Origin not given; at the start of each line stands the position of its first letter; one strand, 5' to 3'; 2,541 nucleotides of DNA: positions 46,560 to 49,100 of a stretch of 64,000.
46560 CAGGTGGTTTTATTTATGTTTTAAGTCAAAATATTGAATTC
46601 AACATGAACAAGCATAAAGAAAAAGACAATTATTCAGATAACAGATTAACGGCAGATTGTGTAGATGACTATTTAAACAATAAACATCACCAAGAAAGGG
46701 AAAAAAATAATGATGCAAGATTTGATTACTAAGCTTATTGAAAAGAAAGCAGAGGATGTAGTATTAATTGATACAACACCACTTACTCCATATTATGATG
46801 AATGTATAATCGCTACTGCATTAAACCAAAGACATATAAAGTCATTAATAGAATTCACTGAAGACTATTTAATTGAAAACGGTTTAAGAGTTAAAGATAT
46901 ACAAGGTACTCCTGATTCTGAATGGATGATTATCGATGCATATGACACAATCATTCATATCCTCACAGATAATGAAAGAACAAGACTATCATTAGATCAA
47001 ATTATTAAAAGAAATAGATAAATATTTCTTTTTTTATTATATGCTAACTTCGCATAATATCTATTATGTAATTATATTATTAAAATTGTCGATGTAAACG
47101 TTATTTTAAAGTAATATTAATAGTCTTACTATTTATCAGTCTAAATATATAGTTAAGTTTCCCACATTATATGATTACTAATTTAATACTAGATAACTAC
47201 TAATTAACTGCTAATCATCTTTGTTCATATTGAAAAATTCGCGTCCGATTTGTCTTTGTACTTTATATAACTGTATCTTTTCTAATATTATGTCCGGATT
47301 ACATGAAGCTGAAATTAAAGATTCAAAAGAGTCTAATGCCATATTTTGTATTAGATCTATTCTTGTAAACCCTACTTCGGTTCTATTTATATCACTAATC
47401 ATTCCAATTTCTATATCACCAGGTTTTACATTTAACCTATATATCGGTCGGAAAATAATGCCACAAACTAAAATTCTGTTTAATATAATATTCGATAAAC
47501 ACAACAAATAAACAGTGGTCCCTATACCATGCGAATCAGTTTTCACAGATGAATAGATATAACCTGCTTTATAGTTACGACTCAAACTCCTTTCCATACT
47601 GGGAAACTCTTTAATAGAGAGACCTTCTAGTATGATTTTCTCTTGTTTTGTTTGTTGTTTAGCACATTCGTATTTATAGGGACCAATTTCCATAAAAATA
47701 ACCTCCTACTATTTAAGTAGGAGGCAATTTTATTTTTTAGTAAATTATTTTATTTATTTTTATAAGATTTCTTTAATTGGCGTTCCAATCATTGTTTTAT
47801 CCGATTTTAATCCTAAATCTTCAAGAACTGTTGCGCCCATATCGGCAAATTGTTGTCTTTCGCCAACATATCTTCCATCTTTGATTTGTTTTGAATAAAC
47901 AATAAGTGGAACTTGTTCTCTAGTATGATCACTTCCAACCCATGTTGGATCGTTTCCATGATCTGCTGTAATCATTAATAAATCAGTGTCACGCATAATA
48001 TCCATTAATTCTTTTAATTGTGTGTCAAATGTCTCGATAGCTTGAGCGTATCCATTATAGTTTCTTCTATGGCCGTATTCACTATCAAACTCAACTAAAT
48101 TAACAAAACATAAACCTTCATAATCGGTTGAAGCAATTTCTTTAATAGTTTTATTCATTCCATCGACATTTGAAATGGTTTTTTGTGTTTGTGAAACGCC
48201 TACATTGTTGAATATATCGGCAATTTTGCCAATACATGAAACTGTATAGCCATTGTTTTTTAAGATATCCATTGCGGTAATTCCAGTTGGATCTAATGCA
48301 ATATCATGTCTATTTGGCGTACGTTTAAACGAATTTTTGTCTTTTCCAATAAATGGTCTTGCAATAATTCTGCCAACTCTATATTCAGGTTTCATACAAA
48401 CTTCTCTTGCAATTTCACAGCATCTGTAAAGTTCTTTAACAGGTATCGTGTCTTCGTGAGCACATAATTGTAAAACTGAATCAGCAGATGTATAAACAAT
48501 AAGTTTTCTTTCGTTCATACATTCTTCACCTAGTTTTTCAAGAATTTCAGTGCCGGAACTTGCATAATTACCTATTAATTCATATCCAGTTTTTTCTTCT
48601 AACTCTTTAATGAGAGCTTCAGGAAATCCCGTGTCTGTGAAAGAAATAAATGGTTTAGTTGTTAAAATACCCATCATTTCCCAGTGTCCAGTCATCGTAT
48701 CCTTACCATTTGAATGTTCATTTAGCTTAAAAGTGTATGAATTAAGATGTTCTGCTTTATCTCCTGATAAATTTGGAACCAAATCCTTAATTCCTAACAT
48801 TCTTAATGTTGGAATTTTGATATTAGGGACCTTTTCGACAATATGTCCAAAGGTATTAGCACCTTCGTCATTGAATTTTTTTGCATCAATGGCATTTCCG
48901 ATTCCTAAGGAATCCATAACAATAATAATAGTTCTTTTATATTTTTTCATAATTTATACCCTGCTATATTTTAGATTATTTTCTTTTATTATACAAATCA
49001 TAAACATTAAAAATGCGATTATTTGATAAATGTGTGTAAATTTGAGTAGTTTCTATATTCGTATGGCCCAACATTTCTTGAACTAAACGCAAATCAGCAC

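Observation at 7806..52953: Family of ~44-bp arrays built from four helically phased 11-bp units (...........), all in the same orientation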

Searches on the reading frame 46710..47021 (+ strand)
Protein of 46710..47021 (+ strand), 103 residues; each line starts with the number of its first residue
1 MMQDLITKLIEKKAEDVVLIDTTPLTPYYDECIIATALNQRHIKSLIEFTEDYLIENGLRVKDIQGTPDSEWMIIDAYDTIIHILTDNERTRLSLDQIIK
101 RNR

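Call 19: search_protein_families(library=pfam, proteins=[window:46710-47021:+], max_evalue=0.01)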
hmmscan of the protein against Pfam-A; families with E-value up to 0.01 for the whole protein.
window:46710-47021:+ (103 aa): 1 family
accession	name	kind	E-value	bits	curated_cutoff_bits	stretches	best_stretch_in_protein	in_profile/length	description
PF02410.21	RsfS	-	3e-19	69.5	21.6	1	5-98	3-97/98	Ribosomal silencing factor during starvation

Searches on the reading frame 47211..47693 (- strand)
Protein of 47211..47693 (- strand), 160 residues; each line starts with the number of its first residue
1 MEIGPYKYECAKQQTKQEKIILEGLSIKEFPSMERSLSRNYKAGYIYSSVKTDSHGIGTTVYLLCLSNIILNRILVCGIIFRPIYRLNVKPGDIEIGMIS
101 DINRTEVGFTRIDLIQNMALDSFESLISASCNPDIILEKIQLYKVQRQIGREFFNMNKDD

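Call 19: search_protein_families(library=pfam, proteins=[window:47211-47693:-], max_evalue=0.01)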
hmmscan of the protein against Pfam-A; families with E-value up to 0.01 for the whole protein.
window:47211-47693:- (160 aa): 0 families

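Call 49: search_protein_families(library=phrogs, proteins=[window:47211-47693:-], max_evalue=1)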
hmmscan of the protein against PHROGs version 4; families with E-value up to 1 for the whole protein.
window:47211-47693:- (160 aa): 0 families

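Call 50: search_protein_families(library=ncbifam, proteins=[window:47211-47693:-], max_evalue=1)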
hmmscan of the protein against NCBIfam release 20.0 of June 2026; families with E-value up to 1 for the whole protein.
window:47211-47693:- (160 aa): 0 families

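Call 93: search_protein_representatives(protein=window:47211-47693:-)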
Query: 160 residues. Proteins with E-value up to 0.001 (for the whole library): 3; up to 1e-10: 2; up to 1e-30: 1. The best 3 are listed.
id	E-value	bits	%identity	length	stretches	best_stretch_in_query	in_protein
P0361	1.6e-77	275.0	100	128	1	33-160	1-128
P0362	6.9e-21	91.1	37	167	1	1-149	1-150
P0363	5.1e-06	42.8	29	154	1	30-149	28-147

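Call 98: predict_structure(protein=window:47211-47693:-)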
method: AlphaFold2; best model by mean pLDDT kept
length: 160 residues; sequences in the alignment: 1
mean_pLDDT: 35.0   pTM: 0.31
mean pLDDT of the five models: 35.0, 32.2, 31.4, 28.3, 28.1
residues with pLDDT >= 90: 0; 70-90: 0; 50-70: 12; < 50: 148
segments of 3 or more residues with pLDDT < 50: 1-41, 47-59, 67-79, 81-160
pLDDT, mean of each block of 10 residues (from residue 1): 24 27 30 37 49 44 51 46 38 25 25 31 34 36 29 34
secondary structure, 60 per line:
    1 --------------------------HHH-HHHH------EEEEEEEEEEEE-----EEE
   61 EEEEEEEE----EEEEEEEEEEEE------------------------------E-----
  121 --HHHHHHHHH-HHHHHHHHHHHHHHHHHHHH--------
elements in order: H31-34 E41-52 E58-68 E73-84 H123-131 H133-152

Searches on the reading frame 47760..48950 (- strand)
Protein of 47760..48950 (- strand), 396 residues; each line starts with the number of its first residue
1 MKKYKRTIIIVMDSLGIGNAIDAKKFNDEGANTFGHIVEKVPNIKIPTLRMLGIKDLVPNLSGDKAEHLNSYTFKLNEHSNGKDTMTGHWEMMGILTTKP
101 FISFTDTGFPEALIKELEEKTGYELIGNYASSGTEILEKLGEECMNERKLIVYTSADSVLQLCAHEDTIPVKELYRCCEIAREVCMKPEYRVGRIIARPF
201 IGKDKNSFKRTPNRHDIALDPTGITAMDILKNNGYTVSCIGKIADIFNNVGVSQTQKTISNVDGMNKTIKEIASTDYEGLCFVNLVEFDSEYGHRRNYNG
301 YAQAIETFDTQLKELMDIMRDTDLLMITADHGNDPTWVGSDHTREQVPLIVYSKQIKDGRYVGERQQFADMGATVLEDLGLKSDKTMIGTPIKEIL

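Call 19: search_protein_families(library=pfam, proteins=[window:47760-48950:-], max_evalue=0.01)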
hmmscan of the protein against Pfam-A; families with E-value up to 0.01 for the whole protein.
window:47760-48950:- (396 aa): 3 families
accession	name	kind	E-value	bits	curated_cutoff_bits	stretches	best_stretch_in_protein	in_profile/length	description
PF01676.23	Metalloenzyme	-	1e-49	169.7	24.3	1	5-382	1-251/252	Metalloenzyme superfamily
PF00884.28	Sulfatase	-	3.9e-05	23.5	25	1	296-378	201-298/301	Sulfatase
PF07275.16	ArdA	-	0.00098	20.2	27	1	254-381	27-120/155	Antirestriction protein (ArdA)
